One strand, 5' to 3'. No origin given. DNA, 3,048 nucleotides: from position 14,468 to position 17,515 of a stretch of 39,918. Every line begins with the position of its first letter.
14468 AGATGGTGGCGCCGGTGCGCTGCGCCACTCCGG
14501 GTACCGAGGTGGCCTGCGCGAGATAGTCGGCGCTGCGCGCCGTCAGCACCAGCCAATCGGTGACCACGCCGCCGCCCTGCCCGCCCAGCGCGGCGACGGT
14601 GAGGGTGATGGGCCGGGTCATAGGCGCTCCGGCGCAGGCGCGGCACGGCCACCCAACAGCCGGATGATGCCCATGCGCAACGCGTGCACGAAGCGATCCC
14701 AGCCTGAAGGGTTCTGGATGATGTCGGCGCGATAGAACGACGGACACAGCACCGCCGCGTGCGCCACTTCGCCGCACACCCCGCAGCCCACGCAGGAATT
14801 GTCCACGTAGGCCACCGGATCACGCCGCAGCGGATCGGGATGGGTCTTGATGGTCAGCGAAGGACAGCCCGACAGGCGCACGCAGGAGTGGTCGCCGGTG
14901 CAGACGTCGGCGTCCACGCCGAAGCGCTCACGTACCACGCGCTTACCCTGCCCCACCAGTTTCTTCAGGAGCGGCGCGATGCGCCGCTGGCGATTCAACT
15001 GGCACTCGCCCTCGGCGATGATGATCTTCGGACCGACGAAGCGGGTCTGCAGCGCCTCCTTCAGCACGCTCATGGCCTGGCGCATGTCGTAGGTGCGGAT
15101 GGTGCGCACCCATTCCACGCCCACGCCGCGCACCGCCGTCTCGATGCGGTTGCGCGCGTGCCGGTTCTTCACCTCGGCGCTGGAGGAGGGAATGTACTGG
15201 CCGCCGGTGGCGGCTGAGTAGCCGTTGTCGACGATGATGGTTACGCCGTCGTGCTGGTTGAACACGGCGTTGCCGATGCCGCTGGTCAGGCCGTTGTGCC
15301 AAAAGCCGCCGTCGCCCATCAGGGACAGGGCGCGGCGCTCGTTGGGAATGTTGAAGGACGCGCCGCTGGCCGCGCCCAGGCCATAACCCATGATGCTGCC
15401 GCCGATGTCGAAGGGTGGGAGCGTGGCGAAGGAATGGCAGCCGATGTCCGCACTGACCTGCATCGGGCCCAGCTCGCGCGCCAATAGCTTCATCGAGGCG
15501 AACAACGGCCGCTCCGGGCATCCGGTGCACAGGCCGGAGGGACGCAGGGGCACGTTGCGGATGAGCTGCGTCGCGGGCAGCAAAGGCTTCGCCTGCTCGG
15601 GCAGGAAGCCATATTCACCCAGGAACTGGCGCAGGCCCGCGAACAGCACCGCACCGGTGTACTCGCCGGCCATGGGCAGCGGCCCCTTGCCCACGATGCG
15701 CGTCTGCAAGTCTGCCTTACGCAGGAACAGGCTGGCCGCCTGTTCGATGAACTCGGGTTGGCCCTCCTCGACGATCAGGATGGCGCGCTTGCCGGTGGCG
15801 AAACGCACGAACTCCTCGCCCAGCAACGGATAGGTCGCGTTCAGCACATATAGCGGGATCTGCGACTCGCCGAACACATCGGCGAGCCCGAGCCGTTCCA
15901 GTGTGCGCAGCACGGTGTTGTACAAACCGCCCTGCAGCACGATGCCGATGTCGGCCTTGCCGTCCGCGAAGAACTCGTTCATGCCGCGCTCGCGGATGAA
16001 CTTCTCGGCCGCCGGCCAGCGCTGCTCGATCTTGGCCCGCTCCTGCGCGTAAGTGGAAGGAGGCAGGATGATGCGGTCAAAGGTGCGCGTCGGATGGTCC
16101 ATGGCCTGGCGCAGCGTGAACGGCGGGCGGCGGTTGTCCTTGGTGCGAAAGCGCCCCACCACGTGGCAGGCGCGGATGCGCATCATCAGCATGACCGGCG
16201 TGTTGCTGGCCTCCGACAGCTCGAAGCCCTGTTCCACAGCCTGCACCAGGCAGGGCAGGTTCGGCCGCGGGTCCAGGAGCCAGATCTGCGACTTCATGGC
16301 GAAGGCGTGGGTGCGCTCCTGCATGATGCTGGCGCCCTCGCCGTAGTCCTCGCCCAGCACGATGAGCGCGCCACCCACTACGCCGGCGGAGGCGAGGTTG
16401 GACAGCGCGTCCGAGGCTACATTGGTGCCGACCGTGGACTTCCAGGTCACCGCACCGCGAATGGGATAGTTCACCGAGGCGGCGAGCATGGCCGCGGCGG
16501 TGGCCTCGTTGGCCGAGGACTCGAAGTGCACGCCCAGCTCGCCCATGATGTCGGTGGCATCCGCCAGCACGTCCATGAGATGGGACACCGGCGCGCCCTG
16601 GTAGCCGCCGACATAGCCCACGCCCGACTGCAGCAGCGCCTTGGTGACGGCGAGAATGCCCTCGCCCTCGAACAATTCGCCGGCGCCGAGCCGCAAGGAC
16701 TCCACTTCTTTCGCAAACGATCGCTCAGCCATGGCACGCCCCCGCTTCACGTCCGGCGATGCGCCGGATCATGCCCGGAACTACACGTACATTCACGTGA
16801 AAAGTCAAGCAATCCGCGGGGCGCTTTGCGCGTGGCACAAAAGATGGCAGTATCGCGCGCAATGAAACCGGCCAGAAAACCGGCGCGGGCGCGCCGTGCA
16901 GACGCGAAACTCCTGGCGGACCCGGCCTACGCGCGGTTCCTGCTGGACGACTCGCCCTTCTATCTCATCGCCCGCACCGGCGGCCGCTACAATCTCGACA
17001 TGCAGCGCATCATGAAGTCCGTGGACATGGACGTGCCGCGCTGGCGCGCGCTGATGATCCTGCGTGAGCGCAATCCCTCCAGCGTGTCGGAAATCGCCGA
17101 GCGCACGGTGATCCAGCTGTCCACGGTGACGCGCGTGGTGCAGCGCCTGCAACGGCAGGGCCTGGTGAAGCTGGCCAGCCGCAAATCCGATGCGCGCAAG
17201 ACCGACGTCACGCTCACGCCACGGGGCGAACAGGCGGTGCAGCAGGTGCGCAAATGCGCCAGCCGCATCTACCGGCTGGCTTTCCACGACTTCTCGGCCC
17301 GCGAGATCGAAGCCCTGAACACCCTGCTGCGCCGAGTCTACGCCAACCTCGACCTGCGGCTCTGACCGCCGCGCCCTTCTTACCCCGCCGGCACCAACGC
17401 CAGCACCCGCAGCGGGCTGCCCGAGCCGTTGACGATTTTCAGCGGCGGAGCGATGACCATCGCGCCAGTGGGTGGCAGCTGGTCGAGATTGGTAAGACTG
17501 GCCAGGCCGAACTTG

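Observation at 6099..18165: Aryl-CoA catabolic supra-operon headed by a 2-oxoacid:ferredoxin oxidoreductase instead of an aryl-CoA ligase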

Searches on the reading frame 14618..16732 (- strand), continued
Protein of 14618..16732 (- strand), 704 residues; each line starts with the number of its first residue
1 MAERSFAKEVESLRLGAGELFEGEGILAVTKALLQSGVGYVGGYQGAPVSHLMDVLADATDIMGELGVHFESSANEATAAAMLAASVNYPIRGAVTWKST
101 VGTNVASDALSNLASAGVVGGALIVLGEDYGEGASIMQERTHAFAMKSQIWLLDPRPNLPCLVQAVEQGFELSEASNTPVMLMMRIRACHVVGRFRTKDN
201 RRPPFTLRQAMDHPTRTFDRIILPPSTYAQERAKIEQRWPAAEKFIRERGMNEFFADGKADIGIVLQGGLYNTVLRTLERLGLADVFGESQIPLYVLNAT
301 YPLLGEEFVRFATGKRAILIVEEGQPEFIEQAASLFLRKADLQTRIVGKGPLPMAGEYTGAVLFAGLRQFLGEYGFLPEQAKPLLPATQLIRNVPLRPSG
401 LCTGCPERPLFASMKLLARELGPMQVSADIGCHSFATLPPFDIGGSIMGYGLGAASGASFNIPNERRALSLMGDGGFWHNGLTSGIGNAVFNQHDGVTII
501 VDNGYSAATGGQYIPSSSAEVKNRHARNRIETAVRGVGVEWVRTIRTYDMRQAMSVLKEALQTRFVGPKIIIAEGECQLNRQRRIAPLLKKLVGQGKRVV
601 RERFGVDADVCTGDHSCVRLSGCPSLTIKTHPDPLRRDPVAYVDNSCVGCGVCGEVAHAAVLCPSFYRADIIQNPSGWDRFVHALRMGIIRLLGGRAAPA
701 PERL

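Call 64: get_annotated_region(hit=H159, flank=15000)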
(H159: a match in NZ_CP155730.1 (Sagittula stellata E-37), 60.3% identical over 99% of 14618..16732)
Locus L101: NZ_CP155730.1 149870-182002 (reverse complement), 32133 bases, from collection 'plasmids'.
description: Sagittula stellata E-37 plasmid unnamed1, complete sequence
organism: Sagittula stellata E-37 (NCBI taxid 388399)
taxonomy: Bacteria; Pseudomonadota; Alphaproteobacteria; Rhodobacterales; Roseobacteraceae; Sagittula; Sagittula stellata; Sagittula stellata E-37
host: -; source: Pure Culture; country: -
typing (MOB-suite, as given by PLSDB): conjugative; replicon rep_cluster_508; relaxase MOBP; mating-pair formation MPF_T
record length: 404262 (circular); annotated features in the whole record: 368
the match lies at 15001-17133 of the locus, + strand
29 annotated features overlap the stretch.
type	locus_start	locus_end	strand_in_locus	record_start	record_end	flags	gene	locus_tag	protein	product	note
CDS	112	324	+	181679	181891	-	-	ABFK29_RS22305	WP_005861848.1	hypothetical protein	-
CDS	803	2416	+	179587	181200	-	-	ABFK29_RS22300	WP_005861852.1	AMP-binding protein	-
CDS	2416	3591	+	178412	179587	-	-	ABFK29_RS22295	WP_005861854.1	thiolase family protein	-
CDS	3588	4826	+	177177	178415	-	-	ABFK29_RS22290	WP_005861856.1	SDR family NAD(P)-dependent oxidoreductase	-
CDS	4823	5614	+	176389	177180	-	-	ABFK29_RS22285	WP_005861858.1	cyclase family protein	-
CDS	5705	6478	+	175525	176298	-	-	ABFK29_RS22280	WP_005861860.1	aspartate/glutamate racemase family protein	-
CDS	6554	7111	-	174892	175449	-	-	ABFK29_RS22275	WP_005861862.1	nuclear transport factor 2 family protein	-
CDS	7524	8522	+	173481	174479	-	dctP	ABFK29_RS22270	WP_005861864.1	TRAP transporter substrate-binding protein DctP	GO:0055085 - transmembrane transport [Evidence IEA]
CDS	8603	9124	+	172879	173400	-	-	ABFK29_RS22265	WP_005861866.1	TRAP transporter small permease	GO:0015740 - C4-dicarboxylate transport [Evidence IEA]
CDS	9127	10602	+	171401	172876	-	-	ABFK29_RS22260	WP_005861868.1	TRAP transporter large permease subunit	-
CDS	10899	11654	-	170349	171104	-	-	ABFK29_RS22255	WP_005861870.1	hypothetical protein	-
CDS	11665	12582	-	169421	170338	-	-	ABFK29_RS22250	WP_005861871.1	fumarylacetoacetate hydrolase family protein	-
CDS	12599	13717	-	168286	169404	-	-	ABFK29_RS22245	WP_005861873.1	cupin domain-containing protein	-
CDS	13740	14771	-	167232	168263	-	-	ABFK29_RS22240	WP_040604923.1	carbon-nitrogen hydrolase family protein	-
CDS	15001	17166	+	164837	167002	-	-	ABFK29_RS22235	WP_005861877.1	indolepyruvate ferredoxin oxidoreductase subunit alpha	-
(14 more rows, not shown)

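Call 65: get_annotated_region(hit=H122, flank=12000)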
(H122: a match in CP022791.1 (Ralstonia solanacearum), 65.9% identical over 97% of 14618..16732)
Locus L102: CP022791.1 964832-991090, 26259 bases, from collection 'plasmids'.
description: Ralstonia solanacearum strain SL3103 plasmid unnamed, complete sequence
organism: Ralstonia solanacearum (NCBI taxid 305)
taxonomy: Bacteria; Pseudomonadota; Betaproteobacteria; Burkholderiales; Burkholderiaceae; Ralstonia; Ralstonia solanacearum
host: -; source: Solanum tuberosum,single cell,Potato bacterial wilt; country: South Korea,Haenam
typing (MOB-suite, as given by PLSDB): mobilizable; relaxase MOBP
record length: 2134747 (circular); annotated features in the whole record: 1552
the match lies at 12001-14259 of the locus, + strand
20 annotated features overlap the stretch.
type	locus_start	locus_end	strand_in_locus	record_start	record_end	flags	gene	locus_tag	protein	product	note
CDS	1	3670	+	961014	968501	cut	-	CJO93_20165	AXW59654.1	Type III effector protein (Skwp 4)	-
CDS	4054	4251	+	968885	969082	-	-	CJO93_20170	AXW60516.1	hypothetical protein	-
CDS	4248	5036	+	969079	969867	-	-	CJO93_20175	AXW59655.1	NAD(P)-dependent oxidoreductase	-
CDS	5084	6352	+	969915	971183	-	-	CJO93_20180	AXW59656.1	alanine-phosphoribitol ligase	-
CDS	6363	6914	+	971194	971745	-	-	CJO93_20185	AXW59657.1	flavin reductase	-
CDS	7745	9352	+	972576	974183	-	-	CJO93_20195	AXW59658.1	NAD(P)/FAD-dependent oxidoreductase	-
CDS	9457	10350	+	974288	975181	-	-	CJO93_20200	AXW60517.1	hypothetical protein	-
CDS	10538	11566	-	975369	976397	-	-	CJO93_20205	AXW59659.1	AraC family transcriptional regulator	-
CDS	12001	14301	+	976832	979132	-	-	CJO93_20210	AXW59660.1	indolepyruvate ferredoxin oxidoreductase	-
CDS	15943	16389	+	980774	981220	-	-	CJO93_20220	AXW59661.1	4-hydroxybenzoyl-CoA thioesterase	-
CDS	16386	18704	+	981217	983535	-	-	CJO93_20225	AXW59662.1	oxidoreductase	-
CDS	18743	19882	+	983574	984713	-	-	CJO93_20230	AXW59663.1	NADPH dehydrogenase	-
CDS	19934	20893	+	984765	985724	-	-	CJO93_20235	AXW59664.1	FAA hydrolase family protein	-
CDS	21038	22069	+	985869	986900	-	-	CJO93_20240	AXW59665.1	aliphatic nitrilase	-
CDS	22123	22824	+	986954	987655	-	-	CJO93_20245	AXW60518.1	Asp/Glu racemase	-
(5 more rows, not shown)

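Call 75: search_solved_structures(query=window:14618-16732:-, max_evalue=0.01, show_alignments=1)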
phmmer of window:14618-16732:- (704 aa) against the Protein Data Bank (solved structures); distinct sequences matched with E-value up to 0.01: 0.

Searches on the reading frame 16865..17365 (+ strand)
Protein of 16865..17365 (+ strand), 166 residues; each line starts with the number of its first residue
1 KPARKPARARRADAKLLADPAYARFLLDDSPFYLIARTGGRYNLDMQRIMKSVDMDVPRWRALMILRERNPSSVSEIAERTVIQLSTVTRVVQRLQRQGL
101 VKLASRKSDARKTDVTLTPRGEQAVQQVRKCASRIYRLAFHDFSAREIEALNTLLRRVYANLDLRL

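Call 7: search_protein_families(library=pfam, proteins=[window:16865-17365:+])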
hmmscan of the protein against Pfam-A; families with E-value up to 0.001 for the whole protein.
window:16865-17365:+ (166 aa): 13 families
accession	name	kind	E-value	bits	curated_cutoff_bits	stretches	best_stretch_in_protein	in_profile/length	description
PF12802.13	MarR_2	-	1.7e-11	44.6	27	1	54-111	2-60/61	MarR family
PF01047.28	MarR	-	3.1e-11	43.4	24.6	1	58-112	4-58/59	MarR family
PF13463.12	HTH_27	-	1.5e-07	32.1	22.2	1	61-121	7-68/68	Winged helix DNA-binding domain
PF01978.25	TrmB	-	2.1e-06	27.9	25.6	1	63-104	14-55/68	Sugar-specific transcriptional regulator TrmB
PF09339.16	HTH_IclR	-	6e-06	26.4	22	1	65-102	11-49/52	IclR helix-turn-helix domain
PF01325.25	Fe_dep_repress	-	9.9e-06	26.1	26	1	68-107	19-58/60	Iron dependent repressor, N-terminal DNA binding domain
PF13551.12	HTH_29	-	2.6e-05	24.7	28.1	1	59-120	1-61/64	Winged helix-turn helix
PF13412.12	HTH_24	-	5.5e-05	23.1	21.9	1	65-102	11-48/48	Winged helix-turn-helix DNA-binding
PF25212.1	HVO_A0114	-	5.7e-05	23.3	27.6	1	59-107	24-72/84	HVO_A0114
PF25213.1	HVO_A0261_N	-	0.0001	22.6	35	1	59-133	13-79/86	HVO_A0261 N-terminal domain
PF02082.26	Rrf2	-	0.00013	22.5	30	1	62-102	11-54/132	Iron-dependent Transcriptional regulator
PF13545.12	HTH_Crp_2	-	0.00031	21.1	27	1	71-103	22-54/70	Crp-like helix-turn-helix domain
PF13565.12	HTH_32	-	0.00079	20.4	33.7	0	87-150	1-54/73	Homeodomain-like domain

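Call 8: search_protein_families(library=ncbifam, proteins=[window:16865-17365:+])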
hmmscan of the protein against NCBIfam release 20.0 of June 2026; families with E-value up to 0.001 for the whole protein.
window:16865-17365:+ (166 aa): 21 families
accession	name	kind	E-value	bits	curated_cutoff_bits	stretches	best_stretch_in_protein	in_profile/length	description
TIGR02337.1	HpaR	equivalog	1.1e-13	51.2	121.2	1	49-156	20-127/130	homoprotocatechuate degradation operon regulator HpaR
NF010349.0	PRK13777.1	equivalog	8.5e-12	44.8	153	1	45-129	34-118/190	HTH-type transcriptional regulator Hpr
NF053777.1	Saro0803TransReg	equivalog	9.5e-12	44.8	200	1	63-159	43-139/140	Saro_0803 family transcriptional regulator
NF045593.1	bilirub_TF_BilQ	equivalog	8.2e-10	38.5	125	1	71-160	44-133/135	bilirubin utilization transcriptional regulator BilQ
TIGR04472.1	reg_rSAM_mob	hypoth_equivalog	1.5e-09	38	240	1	60-163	34-137/141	radical SAM mobile pair system MarR family transcriptional regulator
NF053814.1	teico_TcaR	equivalog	2e-09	37.7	170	1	60-158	41-141/151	MarR family transcriptional regulator TcaR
NF052638.1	TransRegOhrRVib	equivalog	5.5e-08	32.6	200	1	49-162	29-140/141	transcriptional regulator OhrR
NF052438.1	TransRegRv0880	equivalog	1.1e-06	28.5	220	1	59-151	36-128/143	Rv0880 family HTH-type transcriptional regulator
NF050133.1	TransRegFabT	equivalog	1.6e-06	28.5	200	1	67-163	39-135/138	fatty acid biosynthesis transcriptional regulator FabT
NF045919.1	HphnlacHdxRed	equivalog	2e-06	27.1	340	1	27-158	182-306/309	p-hydroxyphenylacetate 3-hydroxylase reductase component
NF041230.1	BagL_FevM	exception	2.5e-06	27.6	230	1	53-158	36-141/145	MarR family transcriptional regulator BagL/FevM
NF038251.1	AdcR_fam_Zn_TF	equivalog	1.2e-05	25.6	175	1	63-158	42-139/143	zinc-dependent MarR family transcriptional regulator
NF002926.0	PRK03573.1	equivalog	1.9e-05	24.6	120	1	50-161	24-136/144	transcriptional regulator SlyA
NF033577.2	transpos_IS481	equivalog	3.1e-05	23.7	224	1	65-132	6-74/284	IS481 family transposase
NF008565.1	PRK11512.1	equivalog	3.4e-05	23.9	240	1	50-159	33-143/144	multiple antibiotic resistance transcriptional regulator MarR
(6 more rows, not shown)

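Call 43: search_solved_structures(query=window:16865-17365:+, max_evalue=0.001, show_alignments=2)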
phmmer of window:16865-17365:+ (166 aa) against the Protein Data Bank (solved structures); distinct sequences matched with E-value up to 0.001: 52.
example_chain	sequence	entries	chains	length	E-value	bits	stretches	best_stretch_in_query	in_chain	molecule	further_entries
7kua_A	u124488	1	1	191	1.1e-32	116.7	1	18-163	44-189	Transcriptional regulator, MarR family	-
7l19_A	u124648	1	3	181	2.3e-22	83.2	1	16-163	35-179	MarR family transcriptional regulator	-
7l1i_A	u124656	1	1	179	5e-13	52.9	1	27-159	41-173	MarR family multidrug resistance pump transcriptional regulator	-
7kfo_A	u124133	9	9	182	1.3e-12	51.6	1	19-158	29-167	Transcriptional regulator, MarR family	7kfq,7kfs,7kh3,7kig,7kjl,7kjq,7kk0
7kki_A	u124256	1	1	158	1.4e-12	51.5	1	21-158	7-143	Transcriptional regulator, MarR family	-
7krh_A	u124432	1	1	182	2.1e-11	47.6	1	20-158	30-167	Transcriptional regulator, MarR family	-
2fa5_A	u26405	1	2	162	2.3e-11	47.5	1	53-158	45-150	transcriptional regulator marR/emrR family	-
7kym_A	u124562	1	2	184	1.2e-10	45.2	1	7-162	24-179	MarR family transcriptional regulator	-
3cjn_A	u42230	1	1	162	1.2e-10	45.2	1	28-162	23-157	Transcriptional regulator, MarR family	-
2nnn_A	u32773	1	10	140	5e-10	43.2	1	26-158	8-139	Probable transcriptional regulator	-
2pfb_A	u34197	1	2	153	1.9e-09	41.3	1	47-126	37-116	Transcriptional regulator OhrR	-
2pex_A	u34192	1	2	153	2.1e-09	41.2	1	47-125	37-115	Transcriptional regulator OhrR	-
6pcp_A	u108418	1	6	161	5.5e-09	39.8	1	32-159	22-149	MarR family transcriptional regulator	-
6pco_A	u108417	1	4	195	9.4e-09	39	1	31-159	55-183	MarR-family transcriptional regulator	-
2fbh_A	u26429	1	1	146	1.4e-08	38.5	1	34-164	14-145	transcriptional regulator PA3341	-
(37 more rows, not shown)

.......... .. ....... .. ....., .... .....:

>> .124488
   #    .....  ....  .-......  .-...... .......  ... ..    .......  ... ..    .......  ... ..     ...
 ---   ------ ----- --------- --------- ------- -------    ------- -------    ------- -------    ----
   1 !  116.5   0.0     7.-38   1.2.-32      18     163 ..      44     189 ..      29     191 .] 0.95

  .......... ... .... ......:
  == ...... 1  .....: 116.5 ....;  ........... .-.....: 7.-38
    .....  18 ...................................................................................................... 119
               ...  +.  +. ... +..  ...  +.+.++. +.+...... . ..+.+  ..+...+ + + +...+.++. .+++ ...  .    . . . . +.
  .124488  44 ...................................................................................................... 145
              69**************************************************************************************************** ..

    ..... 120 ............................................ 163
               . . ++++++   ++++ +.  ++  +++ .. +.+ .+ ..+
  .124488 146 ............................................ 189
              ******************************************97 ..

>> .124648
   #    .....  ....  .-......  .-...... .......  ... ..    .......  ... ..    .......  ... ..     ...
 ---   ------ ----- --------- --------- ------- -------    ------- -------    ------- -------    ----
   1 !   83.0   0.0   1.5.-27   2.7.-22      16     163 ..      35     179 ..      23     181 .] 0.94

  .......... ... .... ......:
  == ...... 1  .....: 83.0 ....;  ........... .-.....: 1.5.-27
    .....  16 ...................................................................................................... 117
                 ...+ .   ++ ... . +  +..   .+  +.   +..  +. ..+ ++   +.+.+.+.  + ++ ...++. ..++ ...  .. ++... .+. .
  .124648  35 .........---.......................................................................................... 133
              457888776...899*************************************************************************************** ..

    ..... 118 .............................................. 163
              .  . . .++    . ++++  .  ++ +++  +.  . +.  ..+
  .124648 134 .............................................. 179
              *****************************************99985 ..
